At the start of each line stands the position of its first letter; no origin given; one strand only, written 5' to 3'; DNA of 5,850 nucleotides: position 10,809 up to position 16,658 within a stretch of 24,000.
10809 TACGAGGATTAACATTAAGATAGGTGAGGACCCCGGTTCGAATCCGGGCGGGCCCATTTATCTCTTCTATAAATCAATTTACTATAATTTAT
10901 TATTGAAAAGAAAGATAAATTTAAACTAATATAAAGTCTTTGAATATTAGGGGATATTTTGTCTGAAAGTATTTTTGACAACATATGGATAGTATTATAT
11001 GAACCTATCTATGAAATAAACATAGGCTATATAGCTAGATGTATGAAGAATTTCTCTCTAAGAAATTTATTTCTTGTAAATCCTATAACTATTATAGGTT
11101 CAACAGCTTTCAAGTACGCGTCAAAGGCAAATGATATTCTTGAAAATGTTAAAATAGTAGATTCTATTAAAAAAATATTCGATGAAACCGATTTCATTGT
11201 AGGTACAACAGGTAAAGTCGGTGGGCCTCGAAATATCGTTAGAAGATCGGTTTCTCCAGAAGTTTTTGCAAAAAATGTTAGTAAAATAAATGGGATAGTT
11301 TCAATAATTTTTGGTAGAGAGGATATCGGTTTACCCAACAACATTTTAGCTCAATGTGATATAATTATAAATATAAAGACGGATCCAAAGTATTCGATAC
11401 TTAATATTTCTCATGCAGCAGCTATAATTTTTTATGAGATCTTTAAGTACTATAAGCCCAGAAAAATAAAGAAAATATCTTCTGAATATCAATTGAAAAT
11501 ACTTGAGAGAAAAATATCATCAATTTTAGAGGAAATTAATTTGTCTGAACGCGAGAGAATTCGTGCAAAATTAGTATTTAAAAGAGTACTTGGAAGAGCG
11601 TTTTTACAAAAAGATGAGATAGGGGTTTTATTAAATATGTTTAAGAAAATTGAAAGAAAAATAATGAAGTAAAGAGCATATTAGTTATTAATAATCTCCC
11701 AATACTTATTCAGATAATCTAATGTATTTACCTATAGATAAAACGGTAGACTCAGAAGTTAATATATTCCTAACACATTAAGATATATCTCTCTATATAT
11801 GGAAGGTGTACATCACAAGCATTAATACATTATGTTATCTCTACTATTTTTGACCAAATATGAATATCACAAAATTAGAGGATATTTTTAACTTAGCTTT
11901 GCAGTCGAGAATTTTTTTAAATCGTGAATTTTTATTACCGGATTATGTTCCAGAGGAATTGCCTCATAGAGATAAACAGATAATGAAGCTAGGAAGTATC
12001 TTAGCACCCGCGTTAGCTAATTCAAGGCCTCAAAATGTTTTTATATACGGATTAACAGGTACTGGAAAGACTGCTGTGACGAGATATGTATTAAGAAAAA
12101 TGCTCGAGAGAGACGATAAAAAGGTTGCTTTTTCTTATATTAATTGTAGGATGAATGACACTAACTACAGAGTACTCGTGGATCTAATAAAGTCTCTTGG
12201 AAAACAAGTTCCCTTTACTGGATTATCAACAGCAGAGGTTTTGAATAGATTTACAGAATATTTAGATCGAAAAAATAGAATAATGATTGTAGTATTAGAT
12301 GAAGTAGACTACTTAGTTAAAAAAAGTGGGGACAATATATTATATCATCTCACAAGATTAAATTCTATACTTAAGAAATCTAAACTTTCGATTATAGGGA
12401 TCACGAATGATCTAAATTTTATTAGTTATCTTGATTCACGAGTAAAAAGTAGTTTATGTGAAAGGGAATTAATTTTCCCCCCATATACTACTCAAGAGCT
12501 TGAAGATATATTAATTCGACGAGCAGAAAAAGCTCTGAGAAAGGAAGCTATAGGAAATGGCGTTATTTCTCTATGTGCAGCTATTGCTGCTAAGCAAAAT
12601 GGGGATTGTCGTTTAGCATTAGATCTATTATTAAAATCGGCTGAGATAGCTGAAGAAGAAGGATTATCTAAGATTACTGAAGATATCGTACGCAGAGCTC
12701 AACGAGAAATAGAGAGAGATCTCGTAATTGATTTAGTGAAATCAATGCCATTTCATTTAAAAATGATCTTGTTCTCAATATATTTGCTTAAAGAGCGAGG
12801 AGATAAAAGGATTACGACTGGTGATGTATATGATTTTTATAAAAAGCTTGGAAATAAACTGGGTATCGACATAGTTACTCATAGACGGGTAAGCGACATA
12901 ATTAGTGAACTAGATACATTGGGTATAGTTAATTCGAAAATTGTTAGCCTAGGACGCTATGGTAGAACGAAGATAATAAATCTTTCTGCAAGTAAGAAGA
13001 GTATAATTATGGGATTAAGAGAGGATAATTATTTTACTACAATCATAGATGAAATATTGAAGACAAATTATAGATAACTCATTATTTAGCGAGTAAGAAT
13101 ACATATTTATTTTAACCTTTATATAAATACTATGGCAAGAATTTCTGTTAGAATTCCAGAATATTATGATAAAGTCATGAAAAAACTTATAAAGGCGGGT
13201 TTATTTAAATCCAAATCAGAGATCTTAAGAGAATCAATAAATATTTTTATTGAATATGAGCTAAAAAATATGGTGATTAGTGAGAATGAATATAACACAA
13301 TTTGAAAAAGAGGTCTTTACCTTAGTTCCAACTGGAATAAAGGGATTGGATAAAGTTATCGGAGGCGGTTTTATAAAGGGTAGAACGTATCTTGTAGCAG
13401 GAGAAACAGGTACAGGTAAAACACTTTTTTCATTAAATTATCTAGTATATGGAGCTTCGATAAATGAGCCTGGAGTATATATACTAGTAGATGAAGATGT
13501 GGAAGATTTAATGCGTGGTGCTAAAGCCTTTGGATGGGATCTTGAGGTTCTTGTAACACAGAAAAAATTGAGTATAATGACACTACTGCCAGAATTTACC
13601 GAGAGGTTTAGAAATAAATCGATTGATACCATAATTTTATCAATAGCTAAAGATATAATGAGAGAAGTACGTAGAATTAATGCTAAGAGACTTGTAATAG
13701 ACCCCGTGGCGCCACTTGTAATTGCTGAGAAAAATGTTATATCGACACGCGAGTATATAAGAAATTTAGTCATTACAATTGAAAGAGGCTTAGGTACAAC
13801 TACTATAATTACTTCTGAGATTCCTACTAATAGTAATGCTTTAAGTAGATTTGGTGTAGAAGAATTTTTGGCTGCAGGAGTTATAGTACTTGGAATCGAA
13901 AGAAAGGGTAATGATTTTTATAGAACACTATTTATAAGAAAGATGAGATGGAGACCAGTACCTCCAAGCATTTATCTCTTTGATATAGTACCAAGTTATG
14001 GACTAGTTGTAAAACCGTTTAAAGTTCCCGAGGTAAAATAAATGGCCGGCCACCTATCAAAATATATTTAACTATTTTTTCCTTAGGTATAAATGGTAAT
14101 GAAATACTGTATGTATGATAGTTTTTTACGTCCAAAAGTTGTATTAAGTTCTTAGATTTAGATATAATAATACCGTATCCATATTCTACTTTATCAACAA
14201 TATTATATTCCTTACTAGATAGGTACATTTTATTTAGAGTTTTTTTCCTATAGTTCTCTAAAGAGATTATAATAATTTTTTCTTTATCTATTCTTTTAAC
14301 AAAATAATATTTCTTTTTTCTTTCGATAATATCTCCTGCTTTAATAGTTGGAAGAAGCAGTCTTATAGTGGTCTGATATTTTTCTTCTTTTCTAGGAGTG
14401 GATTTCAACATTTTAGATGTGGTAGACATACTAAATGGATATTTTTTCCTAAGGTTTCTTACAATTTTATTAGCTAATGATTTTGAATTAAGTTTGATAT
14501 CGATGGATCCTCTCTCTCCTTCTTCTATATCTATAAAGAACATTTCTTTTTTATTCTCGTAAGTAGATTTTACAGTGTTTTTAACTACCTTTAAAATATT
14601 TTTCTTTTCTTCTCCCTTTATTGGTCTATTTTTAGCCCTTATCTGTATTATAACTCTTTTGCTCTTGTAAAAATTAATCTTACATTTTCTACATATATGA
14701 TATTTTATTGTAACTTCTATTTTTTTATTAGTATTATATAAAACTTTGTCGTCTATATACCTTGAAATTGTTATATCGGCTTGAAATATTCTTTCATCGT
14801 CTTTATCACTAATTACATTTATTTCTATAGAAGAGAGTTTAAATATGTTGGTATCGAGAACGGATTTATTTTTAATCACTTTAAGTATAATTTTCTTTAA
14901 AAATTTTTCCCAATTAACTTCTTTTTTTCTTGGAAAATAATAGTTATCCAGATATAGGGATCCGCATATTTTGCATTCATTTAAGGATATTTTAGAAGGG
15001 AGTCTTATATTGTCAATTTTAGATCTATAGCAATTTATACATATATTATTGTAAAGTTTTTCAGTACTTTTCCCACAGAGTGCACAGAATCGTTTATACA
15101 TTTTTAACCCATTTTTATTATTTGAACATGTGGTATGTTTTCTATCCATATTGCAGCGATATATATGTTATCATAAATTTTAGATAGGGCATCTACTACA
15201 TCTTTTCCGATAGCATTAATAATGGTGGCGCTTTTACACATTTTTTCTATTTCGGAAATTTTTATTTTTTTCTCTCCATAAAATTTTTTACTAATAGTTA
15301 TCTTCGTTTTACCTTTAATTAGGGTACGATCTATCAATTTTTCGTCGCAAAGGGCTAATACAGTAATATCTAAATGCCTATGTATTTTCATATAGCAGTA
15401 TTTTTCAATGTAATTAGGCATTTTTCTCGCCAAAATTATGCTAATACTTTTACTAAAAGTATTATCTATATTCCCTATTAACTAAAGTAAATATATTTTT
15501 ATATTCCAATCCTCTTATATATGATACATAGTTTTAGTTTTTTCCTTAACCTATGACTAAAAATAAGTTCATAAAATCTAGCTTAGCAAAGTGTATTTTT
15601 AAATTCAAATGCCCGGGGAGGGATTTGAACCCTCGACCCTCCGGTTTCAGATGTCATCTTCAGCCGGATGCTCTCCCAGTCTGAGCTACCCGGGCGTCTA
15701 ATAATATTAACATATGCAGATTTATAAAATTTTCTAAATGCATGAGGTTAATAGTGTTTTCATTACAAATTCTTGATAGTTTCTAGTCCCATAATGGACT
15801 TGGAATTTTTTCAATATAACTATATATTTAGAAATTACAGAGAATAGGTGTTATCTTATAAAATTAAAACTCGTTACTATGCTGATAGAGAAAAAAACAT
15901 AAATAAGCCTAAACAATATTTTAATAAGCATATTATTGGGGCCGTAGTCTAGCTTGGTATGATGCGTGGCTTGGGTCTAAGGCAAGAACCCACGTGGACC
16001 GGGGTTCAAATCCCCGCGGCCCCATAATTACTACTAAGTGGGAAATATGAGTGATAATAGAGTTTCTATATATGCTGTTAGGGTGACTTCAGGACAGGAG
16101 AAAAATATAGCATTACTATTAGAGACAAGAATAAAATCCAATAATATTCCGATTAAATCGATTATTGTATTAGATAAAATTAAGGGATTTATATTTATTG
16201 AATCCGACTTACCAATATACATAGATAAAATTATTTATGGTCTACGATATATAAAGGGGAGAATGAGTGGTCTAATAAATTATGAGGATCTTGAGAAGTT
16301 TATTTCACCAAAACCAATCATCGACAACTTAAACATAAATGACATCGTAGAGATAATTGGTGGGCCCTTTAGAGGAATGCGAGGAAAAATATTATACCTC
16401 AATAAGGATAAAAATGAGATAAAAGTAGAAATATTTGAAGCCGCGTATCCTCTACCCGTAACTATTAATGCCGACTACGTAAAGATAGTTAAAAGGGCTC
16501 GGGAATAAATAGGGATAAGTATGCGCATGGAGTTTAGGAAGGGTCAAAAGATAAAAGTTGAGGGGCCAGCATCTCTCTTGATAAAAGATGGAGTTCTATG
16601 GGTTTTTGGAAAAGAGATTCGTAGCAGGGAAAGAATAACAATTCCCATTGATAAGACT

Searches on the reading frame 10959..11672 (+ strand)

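Call 6: search_protein_families(library=pfam, proteins=[window:10959-11672:+])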
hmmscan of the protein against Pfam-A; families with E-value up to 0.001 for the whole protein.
window:10959-11672:+ (237 aa): 2 families
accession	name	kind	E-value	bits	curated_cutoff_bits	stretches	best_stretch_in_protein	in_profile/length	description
PF00588.24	SpoU_methylase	-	3e-22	79.7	29.7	1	9-159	2-142/142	SpoU rRNA Methylase family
PF09936.14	Methyltrn_RNA_4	-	3.1e-06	27.6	22.6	1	50-158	68-177/182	SAM-dependent RNA methyltransferase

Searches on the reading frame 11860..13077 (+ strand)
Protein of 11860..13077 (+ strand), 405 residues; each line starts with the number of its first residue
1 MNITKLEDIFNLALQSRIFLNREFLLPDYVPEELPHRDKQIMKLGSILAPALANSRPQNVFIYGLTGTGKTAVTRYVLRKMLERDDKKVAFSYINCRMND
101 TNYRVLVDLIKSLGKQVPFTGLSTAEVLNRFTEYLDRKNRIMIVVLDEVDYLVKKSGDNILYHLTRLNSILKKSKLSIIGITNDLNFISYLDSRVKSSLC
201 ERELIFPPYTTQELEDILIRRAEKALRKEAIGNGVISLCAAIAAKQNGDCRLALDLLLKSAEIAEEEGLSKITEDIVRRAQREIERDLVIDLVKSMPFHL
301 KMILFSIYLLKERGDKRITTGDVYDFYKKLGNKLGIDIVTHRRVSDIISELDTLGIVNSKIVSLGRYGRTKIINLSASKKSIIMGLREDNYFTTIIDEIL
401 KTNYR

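Call 6: search_protein_families(library=pfam, proteins=[window:11860-13077:+])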
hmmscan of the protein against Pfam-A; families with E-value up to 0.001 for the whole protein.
window:11860-13077:+ (405 aa): 12 families
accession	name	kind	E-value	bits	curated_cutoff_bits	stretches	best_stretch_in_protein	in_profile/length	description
PF09079.17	Cdc6_C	-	1.2e-26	93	25.1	1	292-382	2-93/96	CDC6, C terminal winged helix domain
PF22703.2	Cdc6_lid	-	4.4e-23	81.4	27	1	216-281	2-67/68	Cdc6 AAA+ ATPase-type lid domain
PF13401.12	AAA_22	-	2.8e-13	50.8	27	1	56-179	4-119/130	AAA domain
PF13191.12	AAA_16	-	3e-12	47.8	32.6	1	33-169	1-160/167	AAA ATPase domain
PF01637.24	ATPase_2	-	4.6e-09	36.9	33.2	1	53-175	16-146/225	ATPase domain predominantly from Archaea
PF00004.35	AAA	-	2e-07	31.9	21.2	1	61-206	2-129/131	ATPase family associated with various cellular activities (AAA)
PF05621.17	TniB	-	4.3e-06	26.7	22.4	1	50-181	28-160/189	Bacterial TniB protein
PF22606.2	Cdc6-ORC-like_ATPase_lid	-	2.3e-05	24.6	27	1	209-267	1-59/60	Cdc6/ORC-like, ATPase lid domain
PF00270.35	DEAD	-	2.6e-05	24.4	26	0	56-89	13-48/167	DEAD/DEAH box helicase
PF24883.2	NPHP3_N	-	4.4e-05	24.2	24.8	1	55-117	20-79/164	Nephrocystin 3, N-terminal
PF09848.15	SLFN-g3_helicase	-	7.2e-05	22.7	24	1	58-178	2-118/354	Schlafen group 3, DNA/RNA helicase domain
PF00931.28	NB-ARC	-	0.00013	21.8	23.5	1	52-149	12-109/248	NB-ARC domain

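Call 10: find_encoding_contigs(protein=window:11860-13077:+, flank=10000, max_places=6)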
Protein window:11860-13077:+ (405 aa): no gene with exactly this product is on record in the collection.

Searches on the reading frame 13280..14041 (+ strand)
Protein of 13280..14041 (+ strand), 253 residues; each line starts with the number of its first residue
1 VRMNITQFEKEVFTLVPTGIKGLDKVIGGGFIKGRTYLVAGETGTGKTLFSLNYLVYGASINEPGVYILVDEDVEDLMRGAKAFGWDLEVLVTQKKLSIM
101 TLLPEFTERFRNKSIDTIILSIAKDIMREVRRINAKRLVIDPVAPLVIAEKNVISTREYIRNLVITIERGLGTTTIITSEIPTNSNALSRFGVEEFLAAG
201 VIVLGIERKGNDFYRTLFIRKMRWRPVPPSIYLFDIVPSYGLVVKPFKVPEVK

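Call 12: search_protein_families(library=pfam, proteins=[window:13280-14041:+])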
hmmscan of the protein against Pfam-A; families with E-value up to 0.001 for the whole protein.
window:13280-14041:+ (253 aa): 2 families
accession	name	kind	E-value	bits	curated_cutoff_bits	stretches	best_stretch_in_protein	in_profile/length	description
PF06745.19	ATPase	-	4.9e-64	216.3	26.6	1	16-246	1-228/231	KaiC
PF13481.12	AAA_25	-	3.5e-05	24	27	1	16-152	15-161/195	AAA domain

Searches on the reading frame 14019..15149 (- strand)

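Call 6: search_protein_families(library=pfam, proteins=[window:14019-15149:-])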
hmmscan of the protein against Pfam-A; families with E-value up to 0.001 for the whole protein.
window:14019-15149:- (376 aa): 1 family
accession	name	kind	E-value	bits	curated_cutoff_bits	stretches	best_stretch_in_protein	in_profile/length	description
PF04981.18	NMD3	-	5.9e-36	124.7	24.9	1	22-263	1-240/243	NMD3 family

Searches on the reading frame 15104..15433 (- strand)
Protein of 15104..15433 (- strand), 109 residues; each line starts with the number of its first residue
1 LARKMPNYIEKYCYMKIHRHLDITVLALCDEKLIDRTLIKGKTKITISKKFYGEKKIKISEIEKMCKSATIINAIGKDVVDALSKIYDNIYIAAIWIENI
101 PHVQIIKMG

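Call 12: search_protein_families(library=pfam, proteins=[window:15104-15433:-])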
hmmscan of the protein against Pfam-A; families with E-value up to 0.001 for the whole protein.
window:15104-15433:- (109 aa): 1 family
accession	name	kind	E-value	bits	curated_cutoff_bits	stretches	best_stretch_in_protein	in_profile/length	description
PF04242.18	DUF424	-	2.5e-12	47.3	25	1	24-108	8-92/92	Protein of unknown function (DUF424)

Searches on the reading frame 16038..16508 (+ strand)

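Call 12: search_protein_families(library=pfam, proteins=[window:16038-16508:+])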
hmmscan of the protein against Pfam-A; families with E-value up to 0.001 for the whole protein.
window:16038-16508:+ (156 aa): 3 families
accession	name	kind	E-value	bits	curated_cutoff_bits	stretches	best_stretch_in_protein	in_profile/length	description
PF03439.18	Spt5-NGN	-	6e-21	74.6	22.4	1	10-89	1-84/84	Early transcription elongation factor of RNA pol II, NGN section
PF00467.35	KOW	-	3.4e-07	30.3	22.3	1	101-131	2-32/32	KOW motif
PF23291.1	KOW4_SPT5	-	0.00019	21.7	27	1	98-123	9-34/55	Transcription elongation factor SPT5, fourth KOW domain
